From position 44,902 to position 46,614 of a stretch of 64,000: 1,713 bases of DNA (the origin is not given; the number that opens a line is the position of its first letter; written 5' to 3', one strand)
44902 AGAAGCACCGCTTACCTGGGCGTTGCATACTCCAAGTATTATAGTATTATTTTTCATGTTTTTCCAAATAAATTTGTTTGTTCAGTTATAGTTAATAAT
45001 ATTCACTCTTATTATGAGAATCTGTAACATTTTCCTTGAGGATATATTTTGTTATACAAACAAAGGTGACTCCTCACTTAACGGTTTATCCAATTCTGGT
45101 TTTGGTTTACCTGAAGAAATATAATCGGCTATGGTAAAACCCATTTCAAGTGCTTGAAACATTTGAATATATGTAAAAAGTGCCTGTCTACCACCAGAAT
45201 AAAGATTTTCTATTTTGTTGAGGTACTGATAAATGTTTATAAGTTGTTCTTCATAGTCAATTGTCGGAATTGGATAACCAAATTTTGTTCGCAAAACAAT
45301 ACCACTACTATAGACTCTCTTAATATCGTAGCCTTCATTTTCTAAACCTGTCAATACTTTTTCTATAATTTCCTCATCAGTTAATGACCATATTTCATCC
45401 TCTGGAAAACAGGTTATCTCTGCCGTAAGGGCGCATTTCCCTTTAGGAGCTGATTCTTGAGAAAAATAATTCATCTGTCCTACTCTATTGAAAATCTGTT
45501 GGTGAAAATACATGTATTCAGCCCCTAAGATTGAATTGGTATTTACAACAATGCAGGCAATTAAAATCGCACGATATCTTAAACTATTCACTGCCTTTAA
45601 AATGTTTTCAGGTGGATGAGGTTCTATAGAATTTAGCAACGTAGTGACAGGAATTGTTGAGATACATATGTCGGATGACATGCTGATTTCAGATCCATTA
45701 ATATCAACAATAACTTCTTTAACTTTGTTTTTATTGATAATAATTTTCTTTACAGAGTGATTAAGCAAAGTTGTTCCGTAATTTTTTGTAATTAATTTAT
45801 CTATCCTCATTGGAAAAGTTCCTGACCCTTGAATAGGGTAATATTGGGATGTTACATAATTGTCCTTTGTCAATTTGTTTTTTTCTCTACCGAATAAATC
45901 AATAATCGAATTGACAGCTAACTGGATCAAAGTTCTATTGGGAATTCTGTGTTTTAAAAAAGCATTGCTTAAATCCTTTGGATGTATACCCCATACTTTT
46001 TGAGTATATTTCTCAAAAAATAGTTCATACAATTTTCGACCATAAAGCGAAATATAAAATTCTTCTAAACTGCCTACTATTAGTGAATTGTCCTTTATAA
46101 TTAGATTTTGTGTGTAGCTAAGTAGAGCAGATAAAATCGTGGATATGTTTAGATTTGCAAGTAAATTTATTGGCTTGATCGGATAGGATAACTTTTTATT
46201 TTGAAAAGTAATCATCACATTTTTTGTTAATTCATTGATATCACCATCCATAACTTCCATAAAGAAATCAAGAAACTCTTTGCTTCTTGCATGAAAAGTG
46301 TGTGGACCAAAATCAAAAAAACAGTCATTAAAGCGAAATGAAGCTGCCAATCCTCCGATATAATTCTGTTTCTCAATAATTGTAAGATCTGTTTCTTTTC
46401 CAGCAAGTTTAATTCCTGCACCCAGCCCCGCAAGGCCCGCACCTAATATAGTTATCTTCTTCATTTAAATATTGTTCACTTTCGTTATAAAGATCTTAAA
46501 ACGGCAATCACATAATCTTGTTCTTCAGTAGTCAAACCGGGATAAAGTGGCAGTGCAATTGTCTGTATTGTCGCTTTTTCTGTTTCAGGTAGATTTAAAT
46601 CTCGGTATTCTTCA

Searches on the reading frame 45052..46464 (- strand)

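Call 67: search_protein_families(library=ncbifam, proteins=[window:45052-46464:-], max_evalue=1e-10)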
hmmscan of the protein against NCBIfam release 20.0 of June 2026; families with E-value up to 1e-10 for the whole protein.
window:45052-46464:- (470 aa): 7 families
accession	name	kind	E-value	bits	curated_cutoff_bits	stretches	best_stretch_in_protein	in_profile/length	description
NF005548.0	PRK07208.1-4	equivalog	3.6e-73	246.8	389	1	1-453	3-454/488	hypothetical protein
NF005547.0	PRK07208.1-3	equivalog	6e-63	213.2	380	1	2-448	5-440/465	hypothetical protein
NF005545.0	PRK07208.1-1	equivalog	3.9e-54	183.9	451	1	4-452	10-464/504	hypothetical protein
NF005546.0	PRK07208.1-2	equivalog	1.3e-50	172.5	418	1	84-452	119-505/527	hypothetical protein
NF005549.0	PRK07208.1-5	equivalog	8.8e-31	106.9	587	1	86-453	122-515/534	hypothetical protein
NF005560.0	PRK07233.1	equivalog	1.4e-27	96.7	252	1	3-424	2-402/435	hypothetical protein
TIGR00031.1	UDP-GALP_mutase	equivalog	7.9e-16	58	303.75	1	3-175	3-176/378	UDP-galactopyranose mutase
